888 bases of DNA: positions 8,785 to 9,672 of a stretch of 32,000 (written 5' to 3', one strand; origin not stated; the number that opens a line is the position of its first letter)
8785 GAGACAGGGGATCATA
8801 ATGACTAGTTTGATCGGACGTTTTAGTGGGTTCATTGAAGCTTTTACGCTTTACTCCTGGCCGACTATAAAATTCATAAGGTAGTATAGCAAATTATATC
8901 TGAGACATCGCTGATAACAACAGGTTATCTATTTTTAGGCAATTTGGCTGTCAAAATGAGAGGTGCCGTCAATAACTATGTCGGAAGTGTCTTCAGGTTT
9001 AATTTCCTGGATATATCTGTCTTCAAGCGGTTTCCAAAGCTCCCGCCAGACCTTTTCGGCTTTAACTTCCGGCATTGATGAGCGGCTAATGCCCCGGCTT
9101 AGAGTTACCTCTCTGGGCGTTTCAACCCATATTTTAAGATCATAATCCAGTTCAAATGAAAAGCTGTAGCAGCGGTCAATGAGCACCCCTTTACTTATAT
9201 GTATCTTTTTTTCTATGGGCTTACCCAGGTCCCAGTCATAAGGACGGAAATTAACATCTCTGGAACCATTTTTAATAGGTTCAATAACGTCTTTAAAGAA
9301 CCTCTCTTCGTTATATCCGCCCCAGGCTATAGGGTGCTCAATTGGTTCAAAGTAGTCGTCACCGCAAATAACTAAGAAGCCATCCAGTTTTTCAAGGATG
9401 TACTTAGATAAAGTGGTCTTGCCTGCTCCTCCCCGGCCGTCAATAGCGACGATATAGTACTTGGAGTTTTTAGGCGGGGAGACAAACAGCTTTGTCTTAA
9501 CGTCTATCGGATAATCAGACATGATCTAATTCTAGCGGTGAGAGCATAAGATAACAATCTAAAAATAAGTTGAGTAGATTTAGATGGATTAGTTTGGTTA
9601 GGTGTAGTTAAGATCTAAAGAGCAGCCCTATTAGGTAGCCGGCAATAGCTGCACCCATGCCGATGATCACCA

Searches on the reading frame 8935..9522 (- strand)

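Call 6: search_protein_families(library=pfam, proteins=[window:8935-9522:-], max_evalue=0.001)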
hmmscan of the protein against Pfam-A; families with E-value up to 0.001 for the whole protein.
window:8935-9522:- (195 aa): 2 families
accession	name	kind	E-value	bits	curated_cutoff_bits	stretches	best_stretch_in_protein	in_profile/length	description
PF00931.28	NB-ARC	-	0.00016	21.5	23.5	0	19-46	17-42/248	NB-ARC domain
PF13238.12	AAA_18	-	0.00034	21.5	29.4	1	25-162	1-126/128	AAA domain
